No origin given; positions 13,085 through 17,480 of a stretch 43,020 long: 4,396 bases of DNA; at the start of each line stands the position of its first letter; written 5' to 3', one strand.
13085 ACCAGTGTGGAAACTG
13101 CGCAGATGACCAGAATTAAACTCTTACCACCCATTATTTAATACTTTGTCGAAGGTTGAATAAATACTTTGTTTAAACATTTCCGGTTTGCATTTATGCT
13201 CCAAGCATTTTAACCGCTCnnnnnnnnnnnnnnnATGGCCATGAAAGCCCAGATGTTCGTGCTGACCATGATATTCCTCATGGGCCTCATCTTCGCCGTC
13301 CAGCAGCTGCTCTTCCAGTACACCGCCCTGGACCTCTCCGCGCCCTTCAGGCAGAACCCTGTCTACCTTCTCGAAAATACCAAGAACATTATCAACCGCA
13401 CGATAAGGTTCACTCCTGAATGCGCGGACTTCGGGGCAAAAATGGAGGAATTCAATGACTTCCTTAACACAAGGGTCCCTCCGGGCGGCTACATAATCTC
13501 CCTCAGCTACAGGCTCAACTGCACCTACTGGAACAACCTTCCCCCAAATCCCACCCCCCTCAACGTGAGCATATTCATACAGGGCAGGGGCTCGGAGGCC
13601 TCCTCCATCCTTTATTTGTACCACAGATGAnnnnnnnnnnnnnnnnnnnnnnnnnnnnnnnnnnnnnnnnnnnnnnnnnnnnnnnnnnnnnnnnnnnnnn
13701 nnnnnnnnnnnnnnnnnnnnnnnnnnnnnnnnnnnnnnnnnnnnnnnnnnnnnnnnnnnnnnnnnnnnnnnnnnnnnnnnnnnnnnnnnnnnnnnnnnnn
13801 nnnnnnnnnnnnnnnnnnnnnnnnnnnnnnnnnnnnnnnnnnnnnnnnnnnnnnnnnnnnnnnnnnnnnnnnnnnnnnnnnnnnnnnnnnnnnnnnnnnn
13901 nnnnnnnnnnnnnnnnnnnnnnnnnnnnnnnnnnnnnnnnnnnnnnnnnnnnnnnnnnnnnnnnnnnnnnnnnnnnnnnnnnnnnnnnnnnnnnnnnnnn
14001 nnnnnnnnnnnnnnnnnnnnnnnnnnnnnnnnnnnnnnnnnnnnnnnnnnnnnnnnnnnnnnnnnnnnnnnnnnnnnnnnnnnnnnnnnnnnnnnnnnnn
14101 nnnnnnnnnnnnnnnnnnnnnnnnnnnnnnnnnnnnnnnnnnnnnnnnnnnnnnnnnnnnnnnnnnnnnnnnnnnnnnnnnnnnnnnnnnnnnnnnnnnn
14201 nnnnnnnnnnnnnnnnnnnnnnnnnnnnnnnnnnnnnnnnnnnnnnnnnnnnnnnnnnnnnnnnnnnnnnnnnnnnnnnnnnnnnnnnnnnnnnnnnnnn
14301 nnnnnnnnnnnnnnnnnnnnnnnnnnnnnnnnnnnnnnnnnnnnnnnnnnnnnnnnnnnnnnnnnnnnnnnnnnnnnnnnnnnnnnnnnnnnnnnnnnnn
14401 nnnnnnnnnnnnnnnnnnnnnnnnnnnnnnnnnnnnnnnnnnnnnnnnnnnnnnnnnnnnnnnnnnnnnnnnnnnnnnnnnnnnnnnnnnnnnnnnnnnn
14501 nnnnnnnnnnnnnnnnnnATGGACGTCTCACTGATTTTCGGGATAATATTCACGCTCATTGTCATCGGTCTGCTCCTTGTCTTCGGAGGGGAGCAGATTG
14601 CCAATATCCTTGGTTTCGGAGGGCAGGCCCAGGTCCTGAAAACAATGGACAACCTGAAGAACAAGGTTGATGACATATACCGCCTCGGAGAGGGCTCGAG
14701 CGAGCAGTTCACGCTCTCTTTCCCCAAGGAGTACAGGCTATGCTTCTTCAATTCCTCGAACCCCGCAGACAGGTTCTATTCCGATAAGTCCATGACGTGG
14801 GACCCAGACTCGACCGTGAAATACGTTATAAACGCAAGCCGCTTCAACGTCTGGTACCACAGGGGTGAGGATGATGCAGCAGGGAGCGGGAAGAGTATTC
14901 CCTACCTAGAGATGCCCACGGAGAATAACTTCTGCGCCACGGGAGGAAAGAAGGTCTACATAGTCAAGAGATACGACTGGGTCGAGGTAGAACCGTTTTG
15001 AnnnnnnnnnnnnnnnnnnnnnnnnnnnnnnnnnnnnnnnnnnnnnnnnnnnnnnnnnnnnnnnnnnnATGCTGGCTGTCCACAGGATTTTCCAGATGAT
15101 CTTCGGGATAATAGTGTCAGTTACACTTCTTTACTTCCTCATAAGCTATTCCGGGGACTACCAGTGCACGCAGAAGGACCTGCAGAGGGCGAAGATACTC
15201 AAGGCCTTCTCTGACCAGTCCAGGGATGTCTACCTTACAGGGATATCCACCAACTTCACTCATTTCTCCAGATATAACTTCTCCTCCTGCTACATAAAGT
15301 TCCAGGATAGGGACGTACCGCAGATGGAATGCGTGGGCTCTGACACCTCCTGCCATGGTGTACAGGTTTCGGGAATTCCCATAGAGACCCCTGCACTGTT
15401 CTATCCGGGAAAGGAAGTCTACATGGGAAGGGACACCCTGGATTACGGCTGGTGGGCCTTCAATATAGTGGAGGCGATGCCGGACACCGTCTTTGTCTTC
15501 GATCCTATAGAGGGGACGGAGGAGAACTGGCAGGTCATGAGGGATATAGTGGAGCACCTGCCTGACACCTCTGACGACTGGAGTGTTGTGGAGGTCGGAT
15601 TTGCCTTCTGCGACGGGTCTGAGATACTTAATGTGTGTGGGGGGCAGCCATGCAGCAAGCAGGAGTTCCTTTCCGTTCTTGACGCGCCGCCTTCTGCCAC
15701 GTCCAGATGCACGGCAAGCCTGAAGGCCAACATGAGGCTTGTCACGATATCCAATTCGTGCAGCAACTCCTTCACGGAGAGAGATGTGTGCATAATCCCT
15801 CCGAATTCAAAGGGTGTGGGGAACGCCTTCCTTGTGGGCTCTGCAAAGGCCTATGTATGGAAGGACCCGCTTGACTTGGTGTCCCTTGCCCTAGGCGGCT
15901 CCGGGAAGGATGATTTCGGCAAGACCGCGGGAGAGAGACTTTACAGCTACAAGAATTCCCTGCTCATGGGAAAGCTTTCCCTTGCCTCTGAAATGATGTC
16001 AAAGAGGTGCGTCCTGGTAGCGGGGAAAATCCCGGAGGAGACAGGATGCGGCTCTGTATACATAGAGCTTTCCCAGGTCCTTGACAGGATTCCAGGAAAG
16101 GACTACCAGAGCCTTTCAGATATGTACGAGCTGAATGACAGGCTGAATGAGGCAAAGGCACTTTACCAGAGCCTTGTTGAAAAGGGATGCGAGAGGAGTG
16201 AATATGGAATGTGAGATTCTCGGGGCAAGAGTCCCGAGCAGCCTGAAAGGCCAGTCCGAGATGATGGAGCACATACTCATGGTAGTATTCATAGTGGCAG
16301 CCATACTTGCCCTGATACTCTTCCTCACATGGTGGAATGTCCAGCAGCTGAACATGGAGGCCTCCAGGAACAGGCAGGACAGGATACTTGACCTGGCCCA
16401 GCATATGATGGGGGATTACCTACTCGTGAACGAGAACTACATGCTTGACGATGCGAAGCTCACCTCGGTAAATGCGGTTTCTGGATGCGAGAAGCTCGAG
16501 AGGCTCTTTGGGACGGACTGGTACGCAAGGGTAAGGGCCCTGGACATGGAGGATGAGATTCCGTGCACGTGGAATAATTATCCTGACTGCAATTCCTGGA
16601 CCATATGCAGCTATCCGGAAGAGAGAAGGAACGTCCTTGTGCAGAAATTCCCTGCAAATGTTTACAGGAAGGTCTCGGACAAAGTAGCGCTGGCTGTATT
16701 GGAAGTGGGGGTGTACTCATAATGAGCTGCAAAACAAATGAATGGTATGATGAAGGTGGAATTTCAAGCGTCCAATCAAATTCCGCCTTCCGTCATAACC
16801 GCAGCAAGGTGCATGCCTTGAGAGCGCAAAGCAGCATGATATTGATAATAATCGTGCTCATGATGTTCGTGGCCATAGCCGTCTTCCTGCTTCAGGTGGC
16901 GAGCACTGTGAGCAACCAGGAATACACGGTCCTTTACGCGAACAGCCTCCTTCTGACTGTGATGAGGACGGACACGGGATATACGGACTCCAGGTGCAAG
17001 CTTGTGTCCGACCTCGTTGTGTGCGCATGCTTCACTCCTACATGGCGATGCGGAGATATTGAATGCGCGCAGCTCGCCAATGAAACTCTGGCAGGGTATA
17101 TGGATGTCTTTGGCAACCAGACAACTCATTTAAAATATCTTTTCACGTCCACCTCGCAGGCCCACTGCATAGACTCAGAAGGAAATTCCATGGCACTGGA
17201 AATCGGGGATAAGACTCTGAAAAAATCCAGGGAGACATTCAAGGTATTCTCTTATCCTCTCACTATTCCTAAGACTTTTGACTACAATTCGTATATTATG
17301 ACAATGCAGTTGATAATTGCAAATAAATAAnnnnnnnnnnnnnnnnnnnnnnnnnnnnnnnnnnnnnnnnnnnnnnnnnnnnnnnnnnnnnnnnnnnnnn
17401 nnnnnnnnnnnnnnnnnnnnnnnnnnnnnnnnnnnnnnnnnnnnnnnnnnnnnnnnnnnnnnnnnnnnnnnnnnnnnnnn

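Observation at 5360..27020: A 21.7-kb island of 14 consecutive surface-exposed proteins: candidate undescribed pilus-linked adhesion or attachment system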

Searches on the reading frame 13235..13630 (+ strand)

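Call 5: search_protein_families(library=pfam, proteins=[window:13235-13630:+], max_evalue=0.1)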
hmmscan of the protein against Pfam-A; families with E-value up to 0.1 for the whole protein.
window:13235-13630:+ (131 aa): 1 family
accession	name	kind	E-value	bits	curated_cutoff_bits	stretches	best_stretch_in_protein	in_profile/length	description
PF09531.15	Ndc1_Nup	-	0.088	11.9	29.8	0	7-57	133-185/607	Nucleoporin protein Ndc1-Nup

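Call 22: search_protein_families(library=ncbifam, proteins=[window:13235-13630:+], max_evalue=0.1)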
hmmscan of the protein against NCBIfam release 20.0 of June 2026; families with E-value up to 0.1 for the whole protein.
window:13235-13630:+ (131 aa): 0 families

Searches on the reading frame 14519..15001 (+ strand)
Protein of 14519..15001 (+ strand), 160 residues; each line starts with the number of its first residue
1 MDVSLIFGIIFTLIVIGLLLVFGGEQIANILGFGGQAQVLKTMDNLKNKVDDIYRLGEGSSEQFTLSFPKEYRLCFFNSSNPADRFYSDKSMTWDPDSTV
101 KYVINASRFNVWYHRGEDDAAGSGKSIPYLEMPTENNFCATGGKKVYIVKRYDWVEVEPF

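Call 5: search_protein_families(library=pfam, proteins=[window:14519-15001:+], max_evalue=0.1)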
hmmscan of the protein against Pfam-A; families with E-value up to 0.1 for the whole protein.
window:14519-15001:+ (160 aa): 0 families

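Call 22: search_protein_families(library=ncbifam, proteins=[window:14519-15001:+], max_evalue=0.1)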
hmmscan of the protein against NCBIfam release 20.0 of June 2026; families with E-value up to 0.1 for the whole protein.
window:14519-15001:+ (160 aa): 1 family
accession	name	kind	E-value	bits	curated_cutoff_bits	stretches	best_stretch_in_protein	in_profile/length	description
NF011095.0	PRK14522.1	equivalog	0.057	13.8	192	1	72-118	18-64/119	30S ribosomal protein S16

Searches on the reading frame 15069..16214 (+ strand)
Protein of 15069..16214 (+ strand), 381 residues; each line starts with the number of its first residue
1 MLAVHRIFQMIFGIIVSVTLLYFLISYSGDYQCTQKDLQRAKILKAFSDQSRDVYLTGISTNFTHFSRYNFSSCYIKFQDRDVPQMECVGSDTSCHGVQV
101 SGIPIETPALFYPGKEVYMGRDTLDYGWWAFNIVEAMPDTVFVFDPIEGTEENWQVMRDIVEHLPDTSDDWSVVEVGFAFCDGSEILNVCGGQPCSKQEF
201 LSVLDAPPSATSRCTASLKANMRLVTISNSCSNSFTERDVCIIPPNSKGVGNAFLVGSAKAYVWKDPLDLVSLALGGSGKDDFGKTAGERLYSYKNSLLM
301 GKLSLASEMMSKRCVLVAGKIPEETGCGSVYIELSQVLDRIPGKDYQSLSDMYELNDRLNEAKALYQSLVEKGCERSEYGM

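Call 5: search_protein_families(library=pfam, proteins=[window:15069-16214:+], max_evalue=0.1)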
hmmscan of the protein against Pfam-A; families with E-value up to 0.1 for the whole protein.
window:15069-16214:+ (381 aa): 0 families

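Call 22: search_protein_families(library=ncbifam, proteins=[window:15069-16214:+], max_evalue=0.1)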
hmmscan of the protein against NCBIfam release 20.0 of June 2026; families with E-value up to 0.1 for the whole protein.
window:15069-16214:+ (381 aa): 0 families

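Call 43: search_solved_structures(query=A6, max_evalue=10)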
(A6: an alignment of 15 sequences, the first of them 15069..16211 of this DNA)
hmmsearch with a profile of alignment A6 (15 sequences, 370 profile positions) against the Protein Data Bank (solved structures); distinct sequences matched with E-value up to 10: 6.
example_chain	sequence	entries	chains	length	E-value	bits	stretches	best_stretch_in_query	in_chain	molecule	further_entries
2pjw_H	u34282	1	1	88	0.089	14.9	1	317-364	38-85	Uncharacterized protein YHL002W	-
5b1o_A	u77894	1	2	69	0.59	12.2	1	285-327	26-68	Osmolarity sensor protein EnvZ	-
3w8s_A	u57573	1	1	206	0.93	11.6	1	44-89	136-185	Glutathione S-transferase-3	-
1joy_A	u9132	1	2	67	0.97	11.5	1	288-327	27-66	PROTEIN (ENVZ_ECOLI)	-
5b1n_A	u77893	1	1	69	1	11.4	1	288-327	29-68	Osmolarity sensor protein EnvZ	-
7f1m_A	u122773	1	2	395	2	10.5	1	9-43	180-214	Nucleoprotein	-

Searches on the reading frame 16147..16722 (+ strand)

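Call 5: search_protein_families(library=pfam, proteins=[window:16147-16722:+], max_evalue=0.1)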
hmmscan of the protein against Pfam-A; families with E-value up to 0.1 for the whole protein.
window:16147-16722:+ (191 aa): 1 family
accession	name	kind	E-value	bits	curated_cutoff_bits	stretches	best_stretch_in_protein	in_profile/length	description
PF00499.25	Oxidored_q3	-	0.015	15.5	33.2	1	38-94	70-128/146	NADH-ubiquinone/plastoquinone oxidoreductase chain 6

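Call 22: search_protein_families(library=ncbifam, proteins=[window:16147-16722:+], max_evalue=0.1)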
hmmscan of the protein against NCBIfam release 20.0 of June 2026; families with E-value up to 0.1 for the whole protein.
window:16147-16722:+ (191 aa): 1 family
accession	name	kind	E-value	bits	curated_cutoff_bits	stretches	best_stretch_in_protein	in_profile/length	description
TIGR04561.1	membra_charge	hypoth_equivalog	0.031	14.5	30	1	43-65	16-38/82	TIGR04561 family membrane protein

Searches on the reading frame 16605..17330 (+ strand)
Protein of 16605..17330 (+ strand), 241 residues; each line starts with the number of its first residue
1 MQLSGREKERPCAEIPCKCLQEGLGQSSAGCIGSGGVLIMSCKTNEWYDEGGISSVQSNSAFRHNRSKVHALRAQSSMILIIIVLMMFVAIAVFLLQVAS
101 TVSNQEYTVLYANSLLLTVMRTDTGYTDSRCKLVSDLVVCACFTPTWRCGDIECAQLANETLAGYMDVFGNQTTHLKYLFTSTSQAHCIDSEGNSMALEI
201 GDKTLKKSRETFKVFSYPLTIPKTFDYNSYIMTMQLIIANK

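Call 5: search_protein_families(library=pfam, proteins=[window:16605-17330:+], max_evalue=0.1)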
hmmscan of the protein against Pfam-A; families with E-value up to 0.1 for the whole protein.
window:16605-17330:+ (241 aa): 0 families

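Call 22: search_protein_families(library=ncbifam, proteins=[window:16605-17330:+], max_evalue=0.1)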
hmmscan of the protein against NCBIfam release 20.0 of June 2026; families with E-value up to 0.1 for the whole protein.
window:16605-17330:+ (241 aa): 1 family
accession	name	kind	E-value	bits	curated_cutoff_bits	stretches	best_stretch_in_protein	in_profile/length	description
NF049893.1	spr0155_permease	equivalog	0.0016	18.8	120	1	47-118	36-111/165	ABC transporter permease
